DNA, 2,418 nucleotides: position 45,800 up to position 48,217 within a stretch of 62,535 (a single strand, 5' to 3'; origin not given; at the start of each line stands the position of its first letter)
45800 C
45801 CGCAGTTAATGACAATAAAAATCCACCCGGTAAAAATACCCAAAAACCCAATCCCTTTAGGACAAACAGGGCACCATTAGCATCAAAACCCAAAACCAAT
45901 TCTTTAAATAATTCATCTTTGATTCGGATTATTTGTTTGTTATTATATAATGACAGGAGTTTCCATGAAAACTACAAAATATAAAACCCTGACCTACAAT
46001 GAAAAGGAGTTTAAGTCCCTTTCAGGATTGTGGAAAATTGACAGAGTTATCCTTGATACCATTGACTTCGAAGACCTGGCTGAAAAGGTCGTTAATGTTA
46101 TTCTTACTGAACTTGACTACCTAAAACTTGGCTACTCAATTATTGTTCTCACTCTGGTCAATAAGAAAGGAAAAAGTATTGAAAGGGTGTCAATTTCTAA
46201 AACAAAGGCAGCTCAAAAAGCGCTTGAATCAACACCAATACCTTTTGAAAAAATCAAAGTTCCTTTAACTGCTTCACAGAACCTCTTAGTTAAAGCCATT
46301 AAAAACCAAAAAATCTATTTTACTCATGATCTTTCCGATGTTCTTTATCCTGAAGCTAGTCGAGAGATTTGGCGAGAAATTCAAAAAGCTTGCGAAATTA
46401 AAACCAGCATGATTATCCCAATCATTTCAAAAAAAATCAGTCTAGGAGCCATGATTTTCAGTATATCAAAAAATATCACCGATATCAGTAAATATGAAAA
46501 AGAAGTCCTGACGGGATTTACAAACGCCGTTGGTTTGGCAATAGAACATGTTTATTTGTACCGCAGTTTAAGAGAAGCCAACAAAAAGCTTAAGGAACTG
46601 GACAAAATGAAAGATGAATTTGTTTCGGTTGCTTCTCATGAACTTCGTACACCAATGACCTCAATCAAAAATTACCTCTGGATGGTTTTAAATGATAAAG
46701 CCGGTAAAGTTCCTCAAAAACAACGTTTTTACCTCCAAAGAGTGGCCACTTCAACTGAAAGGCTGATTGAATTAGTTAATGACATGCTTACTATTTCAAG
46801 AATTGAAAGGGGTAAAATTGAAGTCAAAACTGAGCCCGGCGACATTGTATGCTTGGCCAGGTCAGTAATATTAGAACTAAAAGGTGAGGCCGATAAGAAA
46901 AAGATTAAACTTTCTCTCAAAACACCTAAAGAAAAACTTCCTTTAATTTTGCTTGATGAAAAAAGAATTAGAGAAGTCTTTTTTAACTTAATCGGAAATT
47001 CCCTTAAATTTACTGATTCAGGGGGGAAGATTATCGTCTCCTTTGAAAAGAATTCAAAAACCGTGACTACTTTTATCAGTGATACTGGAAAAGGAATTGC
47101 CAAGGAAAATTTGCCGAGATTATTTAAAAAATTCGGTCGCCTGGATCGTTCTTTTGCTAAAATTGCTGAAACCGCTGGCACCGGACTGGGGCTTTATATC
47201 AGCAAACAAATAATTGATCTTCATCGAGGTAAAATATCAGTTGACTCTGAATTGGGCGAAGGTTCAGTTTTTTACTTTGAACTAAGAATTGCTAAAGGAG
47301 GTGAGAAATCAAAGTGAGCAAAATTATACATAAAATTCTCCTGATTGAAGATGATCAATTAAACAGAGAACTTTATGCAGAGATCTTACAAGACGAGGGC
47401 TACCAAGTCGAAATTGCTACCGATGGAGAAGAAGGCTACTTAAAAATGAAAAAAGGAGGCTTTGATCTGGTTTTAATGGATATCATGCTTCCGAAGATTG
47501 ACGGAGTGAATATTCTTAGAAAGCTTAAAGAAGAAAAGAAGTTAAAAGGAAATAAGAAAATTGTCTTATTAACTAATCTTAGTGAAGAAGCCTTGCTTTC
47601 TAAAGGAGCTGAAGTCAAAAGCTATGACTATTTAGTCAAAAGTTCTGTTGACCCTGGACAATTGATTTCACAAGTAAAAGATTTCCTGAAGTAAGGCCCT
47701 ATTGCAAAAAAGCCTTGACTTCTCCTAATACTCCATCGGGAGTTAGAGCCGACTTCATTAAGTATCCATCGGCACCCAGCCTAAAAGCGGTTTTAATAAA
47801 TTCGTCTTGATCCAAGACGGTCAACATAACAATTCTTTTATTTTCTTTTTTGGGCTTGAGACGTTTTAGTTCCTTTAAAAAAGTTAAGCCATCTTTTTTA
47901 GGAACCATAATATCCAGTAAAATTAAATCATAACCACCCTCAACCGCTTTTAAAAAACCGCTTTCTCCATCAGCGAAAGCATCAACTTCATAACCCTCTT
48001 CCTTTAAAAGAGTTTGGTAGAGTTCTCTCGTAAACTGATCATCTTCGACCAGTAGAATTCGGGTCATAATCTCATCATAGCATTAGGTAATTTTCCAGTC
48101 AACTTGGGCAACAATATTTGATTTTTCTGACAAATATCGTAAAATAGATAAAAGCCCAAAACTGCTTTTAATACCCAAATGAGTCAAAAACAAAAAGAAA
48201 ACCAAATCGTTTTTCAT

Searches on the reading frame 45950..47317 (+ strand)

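Call 29: search_protein_families(library=pfam, proteins=[window:45950-47317:+], max_evalue=0.01)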
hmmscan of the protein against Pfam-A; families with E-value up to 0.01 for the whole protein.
window:45950-47317:+ (455 aa): 4 families
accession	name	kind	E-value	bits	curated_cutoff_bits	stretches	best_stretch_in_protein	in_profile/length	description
PF02518.31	HATPase_c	-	5.2e-25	88.5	26.4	1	336-447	2-109/111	Histidine kinase-, DNA gyrase B-, and HSP90-like ATPase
PF00512.31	HisKA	-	7.4e-18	64.8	26.9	1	220-288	1-66/66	His Kinase A (phospho-acceptor) domain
PF13185.12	GAF_2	-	0.00019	22.1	28.6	1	39-199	3-136/136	GAF domain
PF13581.12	HATPase_c_2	-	0.009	16.5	27.4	0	342-424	38-111/127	Histidine kinase-like ATPase domain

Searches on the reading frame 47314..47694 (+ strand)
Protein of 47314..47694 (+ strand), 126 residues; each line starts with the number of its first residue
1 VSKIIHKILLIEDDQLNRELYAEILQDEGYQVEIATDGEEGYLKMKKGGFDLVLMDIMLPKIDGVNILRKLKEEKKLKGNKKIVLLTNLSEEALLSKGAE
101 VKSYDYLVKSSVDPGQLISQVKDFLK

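Call 57: search_protein_families(library=pfam, proteins=[window:47314-47694:+], max_evalue=0.001)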
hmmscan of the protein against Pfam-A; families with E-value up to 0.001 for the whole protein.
window:47314-47694:+ (126 aa): 1 family
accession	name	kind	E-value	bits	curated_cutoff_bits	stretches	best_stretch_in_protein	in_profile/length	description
PF00072.30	Response_reg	-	1.1e-23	83.9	30.2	1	8-121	1-110/111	Response regulator receiver domain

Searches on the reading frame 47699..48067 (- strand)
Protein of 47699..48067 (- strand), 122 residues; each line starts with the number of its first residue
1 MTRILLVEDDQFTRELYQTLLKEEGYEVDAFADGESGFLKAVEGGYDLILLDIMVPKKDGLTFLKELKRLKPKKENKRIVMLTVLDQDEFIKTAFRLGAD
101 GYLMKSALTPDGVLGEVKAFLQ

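Call 57: search_protein_families(library=pfam, proteins=[window:47699-48067:-], max_evalue=0.001)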
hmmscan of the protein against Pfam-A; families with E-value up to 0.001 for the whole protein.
window:47699-48067:- (122 aa): 1 family
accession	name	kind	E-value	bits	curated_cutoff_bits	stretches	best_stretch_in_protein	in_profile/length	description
PF00072.30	Response_reg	-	3.2e-23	82.5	30.2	1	4-106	1-100/111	Response regulator receiver domain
